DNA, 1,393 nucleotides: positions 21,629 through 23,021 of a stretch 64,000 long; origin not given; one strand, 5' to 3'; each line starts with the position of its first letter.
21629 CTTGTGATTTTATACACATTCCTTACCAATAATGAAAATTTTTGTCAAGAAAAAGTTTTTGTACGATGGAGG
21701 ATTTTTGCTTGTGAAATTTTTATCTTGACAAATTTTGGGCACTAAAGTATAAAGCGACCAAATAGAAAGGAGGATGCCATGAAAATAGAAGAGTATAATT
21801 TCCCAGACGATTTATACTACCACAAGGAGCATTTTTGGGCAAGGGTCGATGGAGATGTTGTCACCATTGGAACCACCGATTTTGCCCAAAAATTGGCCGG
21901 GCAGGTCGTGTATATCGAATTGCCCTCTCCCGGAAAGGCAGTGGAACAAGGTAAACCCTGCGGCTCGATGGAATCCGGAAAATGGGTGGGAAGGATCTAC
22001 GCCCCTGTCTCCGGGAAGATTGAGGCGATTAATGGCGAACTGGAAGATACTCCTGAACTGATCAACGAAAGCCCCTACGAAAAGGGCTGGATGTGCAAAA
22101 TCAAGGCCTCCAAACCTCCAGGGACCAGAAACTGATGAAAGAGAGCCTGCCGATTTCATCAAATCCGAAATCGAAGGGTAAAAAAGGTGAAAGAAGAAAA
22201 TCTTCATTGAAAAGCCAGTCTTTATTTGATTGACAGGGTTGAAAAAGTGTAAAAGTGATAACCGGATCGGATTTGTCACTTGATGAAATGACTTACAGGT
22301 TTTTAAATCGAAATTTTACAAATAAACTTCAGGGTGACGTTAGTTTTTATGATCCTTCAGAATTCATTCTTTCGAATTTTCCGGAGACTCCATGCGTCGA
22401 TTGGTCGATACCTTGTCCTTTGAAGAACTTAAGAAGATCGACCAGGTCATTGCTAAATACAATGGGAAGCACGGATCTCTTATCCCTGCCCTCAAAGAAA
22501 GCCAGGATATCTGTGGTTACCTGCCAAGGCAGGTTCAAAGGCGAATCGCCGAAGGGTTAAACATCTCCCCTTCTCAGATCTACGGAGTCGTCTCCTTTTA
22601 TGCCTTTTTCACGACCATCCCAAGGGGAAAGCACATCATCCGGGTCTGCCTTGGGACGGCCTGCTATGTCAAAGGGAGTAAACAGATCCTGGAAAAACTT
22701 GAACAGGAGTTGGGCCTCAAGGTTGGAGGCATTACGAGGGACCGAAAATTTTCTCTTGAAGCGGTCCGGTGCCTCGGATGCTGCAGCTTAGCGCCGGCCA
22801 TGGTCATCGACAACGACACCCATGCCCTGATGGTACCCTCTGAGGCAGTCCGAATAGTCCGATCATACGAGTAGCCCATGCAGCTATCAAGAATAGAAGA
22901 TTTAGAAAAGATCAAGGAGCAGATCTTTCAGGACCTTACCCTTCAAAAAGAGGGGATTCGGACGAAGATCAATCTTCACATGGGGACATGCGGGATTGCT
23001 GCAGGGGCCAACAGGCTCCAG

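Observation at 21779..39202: A 17-kb co-directional supercluster joins a NuoEFG-type NADH module, HdrCBA, FlxDCBA and a GlcD-HdrD fusion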

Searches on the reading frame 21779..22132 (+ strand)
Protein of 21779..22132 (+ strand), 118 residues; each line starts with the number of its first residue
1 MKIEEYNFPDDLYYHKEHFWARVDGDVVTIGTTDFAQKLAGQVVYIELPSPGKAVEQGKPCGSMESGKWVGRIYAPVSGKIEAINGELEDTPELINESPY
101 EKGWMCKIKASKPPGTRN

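Call 30: search_protein_families(library=pfam, proteins=[window:21779-22132:+], max_evalue=0.001)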
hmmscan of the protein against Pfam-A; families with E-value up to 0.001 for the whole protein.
window:21779-22132:+ (118 aa): 1 family
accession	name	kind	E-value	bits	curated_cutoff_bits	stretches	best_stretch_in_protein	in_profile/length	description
PF01597.25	GCV_H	-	4.5e-40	136.8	22.2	1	12-113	1-103/122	Glycine cleavage H-protein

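Call 82: search_protein_families(library=ncbifam, proteins=[window:21779-22132:+], max_evalue=0.00001)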
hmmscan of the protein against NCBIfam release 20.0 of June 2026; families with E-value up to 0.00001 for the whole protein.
window:21779-22132:+ (118 aa): 4 families
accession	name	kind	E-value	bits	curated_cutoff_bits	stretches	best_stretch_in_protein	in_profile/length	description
NF002270.0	PRK01202.1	subfamily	1.5e-41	141.2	117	1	6-112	2-109/129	glycine cleavage system protein GcvH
TIGR00527.1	gcvH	equivalog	1.7e-36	125.1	115.85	1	8-112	2-107/129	glycine cleavage system protein GcvH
TIGR03077.1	not_gcvH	equivalog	8.6e-16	57.9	144.05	1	13-111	1-100/110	glycine cleavage protein H-like protein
NF045810.1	GcvH_rel_desulf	equivalog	1.3e-12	47.8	150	1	7-112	11-116/167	GcvH-related protein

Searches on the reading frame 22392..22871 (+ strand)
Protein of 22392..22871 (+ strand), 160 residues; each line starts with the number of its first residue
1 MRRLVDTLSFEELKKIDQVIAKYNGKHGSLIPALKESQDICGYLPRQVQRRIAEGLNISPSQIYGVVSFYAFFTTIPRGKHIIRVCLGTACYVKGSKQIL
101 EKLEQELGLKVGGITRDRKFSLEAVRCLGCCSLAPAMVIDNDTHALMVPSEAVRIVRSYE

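Call 82: search_protein_families(library=ncbifam, proteins=[window:22392-22871:+], max_evalue=0.00001)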
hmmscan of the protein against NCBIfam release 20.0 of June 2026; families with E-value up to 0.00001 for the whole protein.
window:22392-22871:+ (160 aa): 9 families
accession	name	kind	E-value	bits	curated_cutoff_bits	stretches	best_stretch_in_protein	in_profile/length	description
NF005747.0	PRK07571.1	equivalog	1e-43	149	224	1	12-158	21-167/173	bidirectional hydrogenase complex protein HoxE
NF005722.0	PRK07539.1-2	equivalog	5e-41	140.4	141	1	7-159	4-156/157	NADH-quinone oxidoreductase subunit NuoE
NF004638.0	PRK05988.1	equivalog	1e-37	129.4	198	1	11-157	9-155/159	formate dehydrogenase subunit gamma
TIGR01958.1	nuoE_fam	subfamily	1.5e-35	122.5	142.4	1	15-159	1-147/148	NADH-quinone oxidoreductase subunit NuoE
NF005725.0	PRK07539.1-5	equivalog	1.1e-32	113.1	220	1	8-153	17-165/174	NADH-quinone oxidoreductase subunit NuoE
NF005723.0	PRK07539.1-3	equivalog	1.9e-26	92.8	226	1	8-151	2-147/158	NADH-quinone oxidoreductase subunit NuoE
NF005721.0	PRK07539.1-1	equivalog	2.1e-25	89.6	308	1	14-157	32-175/292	NADH-quinone oxidoreductase subunit NuoE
NF005724.0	PRK07539.1-4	equivalog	6.2e-19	68.8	280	1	10-150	20-163/240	NADH-quinone oxidoreductase subunit NuoE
NF009040.0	PRK12373.1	equivalog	1.8e-15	57.6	514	1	17-156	24-166/400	NADH-quinone oxidoreductase subunit E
